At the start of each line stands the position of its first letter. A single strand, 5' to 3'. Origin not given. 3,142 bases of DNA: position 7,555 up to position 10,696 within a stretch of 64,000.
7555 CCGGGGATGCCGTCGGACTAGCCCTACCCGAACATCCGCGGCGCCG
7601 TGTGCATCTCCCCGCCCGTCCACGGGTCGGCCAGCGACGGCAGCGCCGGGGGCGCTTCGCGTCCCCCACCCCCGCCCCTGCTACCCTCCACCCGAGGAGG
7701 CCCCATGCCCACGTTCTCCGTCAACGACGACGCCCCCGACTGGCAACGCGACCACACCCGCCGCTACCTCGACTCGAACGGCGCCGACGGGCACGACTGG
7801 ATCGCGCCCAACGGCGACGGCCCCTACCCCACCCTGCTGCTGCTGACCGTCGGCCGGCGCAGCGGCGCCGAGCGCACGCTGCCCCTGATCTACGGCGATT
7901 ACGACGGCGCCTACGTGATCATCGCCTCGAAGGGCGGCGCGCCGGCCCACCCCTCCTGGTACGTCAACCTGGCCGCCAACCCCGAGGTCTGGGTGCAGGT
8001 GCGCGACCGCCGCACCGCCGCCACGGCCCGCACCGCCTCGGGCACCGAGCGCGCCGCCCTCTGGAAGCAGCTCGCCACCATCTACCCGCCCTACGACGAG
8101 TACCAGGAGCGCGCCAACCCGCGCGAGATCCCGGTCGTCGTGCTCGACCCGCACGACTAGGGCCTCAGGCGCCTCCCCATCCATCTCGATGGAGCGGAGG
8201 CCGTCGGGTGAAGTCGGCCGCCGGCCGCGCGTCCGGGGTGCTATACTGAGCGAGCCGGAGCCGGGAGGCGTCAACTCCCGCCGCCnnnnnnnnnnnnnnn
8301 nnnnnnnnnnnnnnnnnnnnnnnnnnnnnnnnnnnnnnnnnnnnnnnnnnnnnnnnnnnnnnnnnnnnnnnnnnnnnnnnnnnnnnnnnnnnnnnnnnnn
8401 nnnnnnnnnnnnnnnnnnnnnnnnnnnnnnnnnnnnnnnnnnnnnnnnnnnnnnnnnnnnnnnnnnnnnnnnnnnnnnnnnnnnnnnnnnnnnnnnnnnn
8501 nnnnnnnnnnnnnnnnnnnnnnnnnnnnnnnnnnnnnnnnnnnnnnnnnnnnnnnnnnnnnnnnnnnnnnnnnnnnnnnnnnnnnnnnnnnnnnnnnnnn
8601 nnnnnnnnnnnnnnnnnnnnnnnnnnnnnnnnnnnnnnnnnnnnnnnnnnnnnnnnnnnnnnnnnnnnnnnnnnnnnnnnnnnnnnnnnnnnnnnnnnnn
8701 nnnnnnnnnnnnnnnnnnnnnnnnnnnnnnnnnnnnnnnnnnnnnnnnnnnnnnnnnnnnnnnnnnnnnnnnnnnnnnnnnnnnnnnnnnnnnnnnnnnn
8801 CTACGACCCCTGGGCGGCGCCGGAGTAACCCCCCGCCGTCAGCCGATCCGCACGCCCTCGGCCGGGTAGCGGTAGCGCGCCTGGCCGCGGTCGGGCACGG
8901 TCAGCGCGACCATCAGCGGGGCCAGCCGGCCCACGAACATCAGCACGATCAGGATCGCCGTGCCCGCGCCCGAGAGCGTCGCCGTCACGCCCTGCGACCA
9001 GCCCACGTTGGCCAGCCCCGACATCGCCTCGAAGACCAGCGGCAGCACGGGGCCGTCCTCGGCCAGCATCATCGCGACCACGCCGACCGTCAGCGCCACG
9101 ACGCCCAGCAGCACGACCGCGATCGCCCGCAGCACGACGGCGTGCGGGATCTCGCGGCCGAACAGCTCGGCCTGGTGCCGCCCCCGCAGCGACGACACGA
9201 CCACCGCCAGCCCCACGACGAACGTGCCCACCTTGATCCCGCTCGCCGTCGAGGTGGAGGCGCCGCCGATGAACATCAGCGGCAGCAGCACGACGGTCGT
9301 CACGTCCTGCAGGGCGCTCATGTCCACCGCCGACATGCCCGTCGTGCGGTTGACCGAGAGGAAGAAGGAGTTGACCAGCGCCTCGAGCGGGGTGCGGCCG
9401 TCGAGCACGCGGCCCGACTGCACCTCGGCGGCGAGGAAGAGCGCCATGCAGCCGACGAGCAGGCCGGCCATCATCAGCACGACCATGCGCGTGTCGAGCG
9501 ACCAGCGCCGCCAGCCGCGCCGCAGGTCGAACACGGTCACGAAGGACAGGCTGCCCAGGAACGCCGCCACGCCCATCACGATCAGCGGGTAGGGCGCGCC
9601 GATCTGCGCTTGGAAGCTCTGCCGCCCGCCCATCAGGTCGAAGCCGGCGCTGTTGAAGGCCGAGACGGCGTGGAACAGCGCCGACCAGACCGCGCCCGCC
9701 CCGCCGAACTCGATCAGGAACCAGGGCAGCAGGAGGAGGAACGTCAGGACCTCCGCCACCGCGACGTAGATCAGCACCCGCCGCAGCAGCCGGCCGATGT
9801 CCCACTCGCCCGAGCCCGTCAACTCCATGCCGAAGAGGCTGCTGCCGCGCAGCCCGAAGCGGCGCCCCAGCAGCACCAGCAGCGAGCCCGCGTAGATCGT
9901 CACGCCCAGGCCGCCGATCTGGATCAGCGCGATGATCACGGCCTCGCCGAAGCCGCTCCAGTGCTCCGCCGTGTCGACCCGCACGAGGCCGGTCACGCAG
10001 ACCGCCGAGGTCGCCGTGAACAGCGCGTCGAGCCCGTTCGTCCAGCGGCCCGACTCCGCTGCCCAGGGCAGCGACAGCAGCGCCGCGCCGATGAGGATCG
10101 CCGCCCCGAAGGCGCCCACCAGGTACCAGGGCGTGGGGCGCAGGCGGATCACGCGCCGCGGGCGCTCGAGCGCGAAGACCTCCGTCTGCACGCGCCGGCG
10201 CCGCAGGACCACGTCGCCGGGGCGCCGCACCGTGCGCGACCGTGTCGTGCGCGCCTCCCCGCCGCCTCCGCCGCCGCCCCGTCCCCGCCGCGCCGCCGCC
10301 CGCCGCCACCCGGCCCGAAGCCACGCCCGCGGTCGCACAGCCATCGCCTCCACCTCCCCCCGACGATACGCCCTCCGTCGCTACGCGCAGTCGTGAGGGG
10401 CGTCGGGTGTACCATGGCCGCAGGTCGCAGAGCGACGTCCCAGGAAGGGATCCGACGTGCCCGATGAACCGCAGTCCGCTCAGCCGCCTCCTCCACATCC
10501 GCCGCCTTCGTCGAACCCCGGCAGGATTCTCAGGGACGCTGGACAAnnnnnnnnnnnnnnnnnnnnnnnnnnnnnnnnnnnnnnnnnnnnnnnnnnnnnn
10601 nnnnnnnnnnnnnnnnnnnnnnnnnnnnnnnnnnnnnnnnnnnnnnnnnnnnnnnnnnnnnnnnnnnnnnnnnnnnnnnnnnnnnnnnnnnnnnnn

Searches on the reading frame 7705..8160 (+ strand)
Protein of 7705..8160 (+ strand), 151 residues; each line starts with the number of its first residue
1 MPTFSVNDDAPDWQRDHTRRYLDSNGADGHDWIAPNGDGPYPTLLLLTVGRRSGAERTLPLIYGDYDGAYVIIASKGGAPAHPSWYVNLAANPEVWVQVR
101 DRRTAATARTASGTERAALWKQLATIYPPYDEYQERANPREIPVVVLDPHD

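Call 9: search_protein_families(library=pfam, proteins=[window:7705-8160:+], max_evalue=0.01)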
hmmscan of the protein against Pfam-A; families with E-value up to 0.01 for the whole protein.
window:7705-8160:+ (151 aa): 1 family
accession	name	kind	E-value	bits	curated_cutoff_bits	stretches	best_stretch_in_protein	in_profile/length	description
PF04075.20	F420H2_quin_red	-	1.5e-37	129.1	22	1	13-148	1-129/130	F420H(2)-dependent quinone reductase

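Call 10: search_protein_families(library=ncbifam, proteins=[window:7705-8160:+], max_evalue=0.01)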
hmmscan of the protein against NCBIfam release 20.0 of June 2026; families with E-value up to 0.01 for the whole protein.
window:7705-8160:+ (151 aa): 1 family
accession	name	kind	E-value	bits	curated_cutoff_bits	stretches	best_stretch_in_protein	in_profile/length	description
TIGR00026.1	hi_GC_TIGR00026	subfamily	9.4e-31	106.8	46.35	1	42-148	8-111/111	nitroreductase family deazaflavin-dependent oxidoreductase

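Call 14: find_encoding_contigs(protein=window:7705-8160:+, flank=6000, max_places=10)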
Protein window:7705-8160:+ (151 aa): no gene with exactly this product is on record in the collection.

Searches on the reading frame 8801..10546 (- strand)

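Call 9: search_protein_families(library=pfam, proteins=[window:8801-10546:-], max_evalue=0.01)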
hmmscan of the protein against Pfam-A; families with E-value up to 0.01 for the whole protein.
window:8801-10546:- (581 aa): 0 families

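Call 10: search_protein_families(library=ncbifam, proteins=[window:8801-10546:-], max_evalue=0.01)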
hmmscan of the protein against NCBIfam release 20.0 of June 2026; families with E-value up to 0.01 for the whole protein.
window:8801-10546:- (581 aa): 0 families

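Call 46: search_protein_families(library=pfam, proteins=[window:8839-10353:-], max_evalue=0.001)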
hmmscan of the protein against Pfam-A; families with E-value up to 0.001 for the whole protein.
window:8839-10353:- (504 aa): 1 family
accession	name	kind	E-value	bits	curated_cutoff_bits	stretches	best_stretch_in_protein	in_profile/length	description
PF02386.22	TrkH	-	1.2e-35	123.4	27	1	108-484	64-488/502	Cation transport protein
